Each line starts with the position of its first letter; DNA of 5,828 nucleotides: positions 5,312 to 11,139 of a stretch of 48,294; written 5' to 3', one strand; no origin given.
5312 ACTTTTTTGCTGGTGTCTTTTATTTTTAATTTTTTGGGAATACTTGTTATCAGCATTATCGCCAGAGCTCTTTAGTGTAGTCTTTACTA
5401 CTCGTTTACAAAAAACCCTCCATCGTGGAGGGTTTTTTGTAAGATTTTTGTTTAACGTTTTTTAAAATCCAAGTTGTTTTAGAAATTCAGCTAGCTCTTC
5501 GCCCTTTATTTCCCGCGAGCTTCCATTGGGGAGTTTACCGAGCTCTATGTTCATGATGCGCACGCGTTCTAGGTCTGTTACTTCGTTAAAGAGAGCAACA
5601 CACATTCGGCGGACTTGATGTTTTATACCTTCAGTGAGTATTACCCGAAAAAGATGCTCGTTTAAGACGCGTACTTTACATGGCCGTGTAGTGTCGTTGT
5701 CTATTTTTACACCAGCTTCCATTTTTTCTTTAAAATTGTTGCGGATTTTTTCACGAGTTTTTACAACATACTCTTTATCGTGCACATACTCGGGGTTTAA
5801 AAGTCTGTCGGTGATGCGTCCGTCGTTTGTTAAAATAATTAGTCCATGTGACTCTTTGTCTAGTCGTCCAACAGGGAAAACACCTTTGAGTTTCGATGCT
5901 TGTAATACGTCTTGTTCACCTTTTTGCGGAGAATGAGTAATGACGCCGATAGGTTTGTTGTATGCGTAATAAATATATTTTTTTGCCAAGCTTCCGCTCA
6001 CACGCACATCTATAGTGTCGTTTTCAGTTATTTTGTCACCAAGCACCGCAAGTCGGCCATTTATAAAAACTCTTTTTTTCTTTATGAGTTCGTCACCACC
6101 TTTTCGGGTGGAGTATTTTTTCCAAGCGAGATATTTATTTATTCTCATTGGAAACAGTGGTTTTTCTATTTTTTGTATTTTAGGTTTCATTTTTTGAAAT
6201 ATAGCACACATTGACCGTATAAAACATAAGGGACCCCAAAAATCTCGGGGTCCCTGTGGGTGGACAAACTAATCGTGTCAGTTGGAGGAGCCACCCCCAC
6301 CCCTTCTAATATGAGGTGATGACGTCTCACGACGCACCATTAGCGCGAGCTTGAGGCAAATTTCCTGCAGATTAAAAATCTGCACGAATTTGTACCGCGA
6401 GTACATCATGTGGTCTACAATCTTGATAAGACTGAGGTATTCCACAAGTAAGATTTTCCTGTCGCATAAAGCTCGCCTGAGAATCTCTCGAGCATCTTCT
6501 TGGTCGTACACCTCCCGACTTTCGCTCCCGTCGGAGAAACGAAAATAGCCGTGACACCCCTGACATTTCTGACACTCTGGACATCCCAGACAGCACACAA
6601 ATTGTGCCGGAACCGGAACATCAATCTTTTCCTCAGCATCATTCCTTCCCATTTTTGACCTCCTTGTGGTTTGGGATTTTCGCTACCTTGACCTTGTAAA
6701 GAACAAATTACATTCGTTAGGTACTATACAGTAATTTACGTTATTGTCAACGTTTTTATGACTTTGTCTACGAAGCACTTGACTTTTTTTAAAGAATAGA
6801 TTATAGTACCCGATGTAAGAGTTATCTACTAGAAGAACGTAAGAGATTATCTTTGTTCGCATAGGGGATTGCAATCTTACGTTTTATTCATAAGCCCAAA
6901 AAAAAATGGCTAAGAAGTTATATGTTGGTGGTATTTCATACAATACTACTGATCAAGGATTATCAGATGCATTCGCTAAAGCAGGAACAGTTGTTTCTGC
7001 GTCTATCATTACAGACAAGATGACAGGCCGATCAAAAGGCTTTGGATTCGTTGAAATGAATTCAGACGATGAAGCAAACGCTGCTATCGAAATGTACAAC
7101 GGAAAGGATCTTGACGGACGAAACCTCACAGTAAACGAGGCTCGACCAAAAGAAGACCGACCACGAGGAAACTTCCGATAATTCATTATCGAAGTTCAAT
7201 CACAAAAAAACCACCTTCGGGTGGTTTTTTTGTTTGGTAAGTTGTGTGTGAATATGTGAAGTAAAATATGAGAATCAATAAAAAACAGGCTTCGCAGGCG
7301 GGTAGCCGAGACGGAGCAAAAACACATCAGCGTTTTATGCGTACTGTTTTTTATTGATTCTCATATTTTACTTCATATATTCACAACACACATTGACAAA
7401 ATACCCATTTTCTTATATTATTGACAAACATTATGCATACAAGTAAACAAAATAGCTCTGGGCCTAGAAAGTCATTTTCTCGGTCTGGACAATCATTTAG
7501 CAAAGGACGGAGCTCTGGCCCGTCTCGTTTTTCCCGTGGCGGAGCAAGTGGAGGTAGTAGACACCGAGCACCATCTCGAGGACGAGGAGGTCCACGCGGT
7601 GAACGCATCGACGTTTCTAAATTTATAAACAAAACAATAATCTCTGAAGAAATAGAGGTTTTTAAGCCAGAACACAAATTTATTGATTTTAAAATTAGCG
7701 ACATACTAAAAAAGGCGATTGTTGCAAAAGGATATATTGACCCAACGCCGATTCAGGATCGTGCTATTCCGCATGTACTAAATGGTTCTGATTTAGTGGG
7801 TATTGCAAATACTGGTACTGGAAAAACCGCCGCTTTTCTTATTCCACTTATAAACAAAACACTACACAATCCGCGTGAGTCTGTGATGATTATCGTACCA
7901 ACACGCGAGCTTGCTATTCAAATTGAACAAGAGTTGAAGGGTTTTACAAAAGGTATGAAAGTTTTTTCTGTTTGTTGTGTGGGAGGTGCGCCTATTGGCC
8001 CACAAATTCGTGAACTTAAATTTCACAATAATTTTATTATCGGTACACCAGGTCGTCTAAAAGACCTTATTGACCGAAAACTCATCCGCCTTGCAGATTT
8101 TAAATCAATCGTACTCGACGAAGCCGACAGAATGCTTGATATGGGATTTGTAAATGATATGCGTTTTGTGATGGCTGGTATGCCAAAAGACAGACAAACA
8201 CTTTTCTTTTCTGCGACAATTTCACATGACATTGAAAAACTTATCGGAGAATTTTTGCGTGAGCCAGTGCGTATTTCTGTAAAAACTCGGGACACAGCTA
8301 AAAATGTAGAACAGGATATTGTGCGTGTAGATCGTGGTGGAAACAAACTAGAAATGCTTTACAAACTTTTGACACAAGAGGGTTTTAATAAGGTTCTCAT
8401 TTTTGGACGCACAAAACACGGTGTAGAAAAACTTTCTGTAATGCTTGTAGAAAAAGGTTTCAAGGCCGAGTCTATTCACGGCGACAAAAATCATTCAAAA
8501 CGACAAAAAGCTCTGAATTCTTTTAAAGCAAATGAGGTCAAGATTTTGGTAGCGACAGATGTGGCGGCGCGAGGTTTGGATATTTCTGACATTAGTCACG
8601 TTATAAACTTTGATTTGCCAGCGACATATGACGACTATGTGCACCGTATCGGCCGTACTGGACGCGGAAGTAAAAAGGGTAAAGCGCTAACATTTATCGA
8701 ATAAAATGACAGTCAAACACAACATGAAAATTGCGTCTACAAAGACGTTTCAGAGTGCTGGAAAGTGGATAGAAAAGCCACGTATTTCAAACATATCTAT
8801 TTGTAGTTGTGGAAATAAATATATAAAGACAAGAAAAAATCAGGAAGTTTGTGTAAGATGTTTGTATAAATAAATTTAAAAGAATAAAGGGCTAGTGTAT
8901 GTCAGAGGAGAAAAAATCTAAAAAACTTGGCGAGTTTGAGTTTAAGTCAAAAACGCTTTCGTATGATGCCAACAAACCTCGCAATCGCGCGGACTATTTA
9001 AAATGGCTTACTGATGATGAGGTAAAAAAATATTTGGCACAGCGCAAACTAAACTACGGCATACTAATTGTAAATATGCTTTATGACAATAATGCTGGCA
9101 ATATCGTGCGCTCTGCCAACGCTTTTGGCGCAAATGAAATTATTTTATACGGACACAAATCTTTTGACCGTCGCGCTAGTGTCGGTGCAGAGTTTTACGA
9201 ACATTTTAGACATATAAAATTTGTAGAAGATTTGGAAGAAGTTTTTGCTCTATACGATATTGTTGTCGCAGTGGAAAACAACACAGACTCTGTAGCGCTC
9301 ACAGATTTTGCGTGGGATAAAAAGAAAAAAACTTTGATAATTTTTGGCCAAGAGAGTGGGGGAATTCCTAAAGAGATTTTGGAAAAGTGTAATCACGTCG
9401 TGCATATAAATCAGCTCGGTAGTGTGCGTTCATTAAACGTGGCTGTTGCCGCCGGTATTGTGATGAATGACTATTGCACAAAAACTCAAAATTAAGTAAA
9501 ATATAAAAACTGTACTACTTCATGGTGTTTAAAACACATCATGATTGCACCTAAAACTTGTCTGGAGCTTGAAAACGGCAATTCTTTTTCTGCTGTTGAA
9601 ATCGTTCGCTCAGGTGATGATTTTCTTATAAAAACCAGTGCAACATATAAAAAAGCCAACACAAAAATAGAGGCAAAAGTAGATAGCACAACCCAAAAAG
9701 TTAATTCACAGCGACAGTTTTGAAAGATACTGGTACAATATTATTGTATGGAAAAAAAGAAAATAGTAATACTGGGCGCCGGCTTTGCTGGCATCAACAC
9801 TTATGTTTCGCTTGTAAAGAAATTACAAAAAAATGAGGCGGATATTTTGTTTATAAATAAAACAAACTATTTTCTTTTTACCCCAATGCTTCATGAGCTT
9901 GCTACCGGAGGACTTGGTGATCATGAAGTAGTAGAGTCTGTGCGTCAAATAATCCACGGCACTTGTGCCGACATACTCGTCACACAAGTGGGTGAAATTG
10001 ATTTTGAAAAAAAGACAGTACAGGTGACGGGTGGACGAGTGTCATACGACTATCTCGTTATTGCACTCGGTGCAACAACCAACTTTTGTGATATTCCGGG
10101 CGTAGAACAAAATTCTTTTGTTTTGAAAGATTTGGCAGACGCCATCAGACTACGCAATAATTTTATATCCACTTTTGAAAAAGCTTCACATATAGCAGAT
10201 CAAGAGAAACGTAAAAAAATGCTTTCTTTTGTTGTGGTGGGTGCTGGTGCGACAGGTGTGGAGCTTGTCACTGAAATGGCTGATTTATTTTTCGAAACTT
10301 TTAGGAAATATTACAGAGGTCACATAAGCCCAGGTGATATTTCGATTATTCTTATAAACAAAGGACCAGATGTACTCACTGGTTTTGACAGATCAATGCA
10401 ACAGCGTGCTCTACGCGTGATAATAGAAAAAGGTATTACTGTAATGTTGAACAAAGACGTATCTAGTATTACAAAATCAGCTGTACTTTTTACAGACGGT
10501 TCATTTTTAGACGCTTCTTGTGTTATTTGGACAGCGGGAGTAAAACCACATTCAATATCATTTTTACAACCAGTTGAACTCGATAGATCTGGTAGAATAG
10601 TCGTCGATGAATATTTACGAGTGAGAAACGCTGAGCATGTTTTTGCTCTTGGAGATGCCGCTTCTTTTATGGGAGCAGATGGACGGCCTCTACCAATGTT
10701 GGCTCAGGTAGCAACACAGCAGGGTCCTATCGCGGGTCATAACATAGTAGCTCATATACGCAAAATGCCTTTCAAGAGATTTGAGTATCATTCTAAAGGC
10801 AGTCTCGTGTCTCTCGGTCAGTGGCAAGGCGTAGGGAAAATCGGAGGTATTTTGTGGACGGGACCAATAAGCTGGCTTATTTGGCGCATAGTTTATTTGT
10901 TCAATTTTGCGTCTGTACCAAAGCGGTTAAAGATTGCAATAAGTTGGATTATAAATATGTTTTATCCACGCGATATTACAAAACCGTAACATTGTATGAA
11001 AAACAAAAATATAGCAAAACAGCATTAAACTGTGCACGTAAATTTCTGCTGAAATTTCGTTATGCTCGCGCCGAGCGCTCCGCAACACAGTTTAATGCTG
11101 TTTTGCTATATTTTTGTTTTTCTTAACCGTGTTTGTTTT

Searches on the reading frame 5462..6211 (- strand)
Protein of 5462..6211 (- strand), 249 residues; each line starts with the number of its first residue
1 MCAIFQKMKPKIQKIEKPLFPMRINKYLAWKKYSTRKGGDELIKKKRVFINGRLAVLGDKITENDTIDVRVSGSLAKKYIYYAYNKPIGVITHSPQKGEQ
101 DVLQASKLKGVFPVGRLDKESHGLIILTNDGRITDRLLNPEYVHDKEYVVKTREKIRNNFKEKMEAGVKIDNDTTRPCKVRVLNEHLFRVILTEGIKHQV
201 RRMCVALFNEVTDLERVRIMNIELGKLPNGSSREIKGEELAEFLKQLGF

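Call 68: search_protein_families(library=pfam, proteins=[window:5462-6211:-], max_evalue=0.0001)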
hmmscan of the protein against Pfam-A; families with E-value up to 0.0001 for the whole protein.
window:5462-6211:- (249 aa): 2 families
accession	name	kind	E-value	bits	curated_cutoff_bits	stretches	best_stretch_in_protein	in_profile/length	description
PF00849.27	PseudoU_synth_2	-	1.7e-19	71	26.8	1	81-204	2-150/152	RNA pseudouridylate synthase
PF01479.30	S4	-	4.8e-06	26.6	22.8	1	22-67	1-48/48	S4 domain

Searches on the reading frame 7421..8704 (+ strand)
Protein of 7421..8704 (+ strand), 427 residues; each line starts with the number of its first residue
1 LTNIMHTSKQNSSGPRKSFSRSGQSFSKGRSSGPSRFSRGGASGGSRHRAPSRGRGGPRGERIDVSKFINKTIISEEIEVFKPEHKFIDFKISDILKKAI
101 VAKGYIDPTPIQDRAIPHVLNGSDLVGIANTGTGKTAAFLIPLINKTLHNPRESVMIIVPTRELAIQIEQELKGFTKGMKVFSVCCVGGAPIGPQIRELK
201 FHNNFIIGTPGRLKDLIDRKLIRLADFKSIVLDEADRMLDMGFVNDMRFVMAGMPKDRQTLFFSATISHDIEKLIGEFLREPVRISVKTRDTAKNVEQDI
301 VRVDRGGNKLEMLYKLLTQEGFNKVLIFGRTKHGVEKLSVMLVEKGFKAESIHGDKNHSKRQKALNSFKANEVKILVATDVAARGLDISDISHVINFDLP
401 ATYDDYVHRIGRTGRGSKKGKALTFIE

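Call 68: search_protein_families(library=pfam, proteins=[window:7421-8704:+], max_evalue=0.0001)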
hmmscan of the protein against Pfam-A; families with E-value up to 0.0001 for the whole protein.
window:7421-8704:+ (427 aa): 3 families
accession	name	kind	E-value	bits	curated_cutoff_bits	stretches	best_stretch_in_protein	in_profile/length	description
PF00270.35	DEAD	-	2e-45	155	26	1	109-273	1-166/167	DEAD/DEAH box helicase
PF00271.37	Helicase_C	-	7.7e-34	116.7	23.5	1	309-415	2-108/110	Helicase conserved C-terminal domain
PF04851.21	ResIII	-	1.2e-07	32.3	22.5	1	126-267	27-162/164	Type III restriction enzyme, res subunit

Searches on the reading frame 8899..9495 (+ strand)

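Call 68: search_protein_families(library=pfam, proteins=[window:8899-9495:+], max_evalue=0.0001)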
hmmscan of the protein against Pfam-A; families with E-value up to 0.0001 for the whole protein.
window:8899-9495:+ (198 aa): 1 family
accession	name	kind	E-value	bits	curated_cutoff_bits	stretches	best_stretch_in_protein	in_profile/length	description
PF00588.24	SpoU_methylase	-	1.1e-27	97.4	29.7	1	55-189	4-141/142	SpoU rRNA Methylase family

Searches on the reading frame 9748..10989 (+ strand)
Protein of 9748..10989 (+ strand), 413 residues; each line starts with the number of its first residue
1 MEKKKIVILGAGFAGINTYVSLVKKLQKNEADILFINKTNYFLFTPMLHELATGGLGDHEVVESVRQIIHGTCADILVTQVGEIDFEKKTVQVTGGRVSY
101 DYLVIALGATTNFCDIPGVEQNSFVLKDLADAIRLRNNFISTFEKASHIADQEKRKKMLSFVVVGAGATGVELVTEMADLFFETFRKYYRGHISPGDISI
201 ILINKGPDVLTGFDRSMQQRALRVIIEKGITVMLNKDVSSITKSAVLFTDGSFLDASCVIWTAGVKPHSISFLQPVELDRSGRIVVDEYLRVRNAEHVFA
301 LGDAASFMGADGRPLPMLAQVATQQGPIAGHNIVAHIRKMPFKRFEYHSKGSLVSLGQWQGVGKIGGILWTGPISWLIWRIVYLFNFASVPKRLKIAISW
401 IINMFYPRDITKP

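Call 68: search_protein_families(library=pfam, proteins=[window:9748-10989:+], max_evalue=0.0001)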
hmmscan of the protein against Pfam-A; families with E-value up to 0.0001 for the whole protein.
window:9748-10989:+ (413 aa): 3 families
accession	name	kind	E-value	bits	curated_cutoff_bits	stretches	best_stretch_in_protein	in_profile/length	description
PF07992.20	Pyr_redox_2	-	2.2e-47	162.3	26.1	1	5-326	2-291/291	Pyridine nucleotide-disulphide oxidoreductase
PF22366.1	NDH2_C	-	6.1e-08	33.2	27.7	1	350-409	2-62/62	NDH2 C-terminal domain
PF00070.33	Pyr_redox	-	4e-07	30.9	22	0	202-245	27-70/82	Pyridine nucleotide-disulphide oxidoreductase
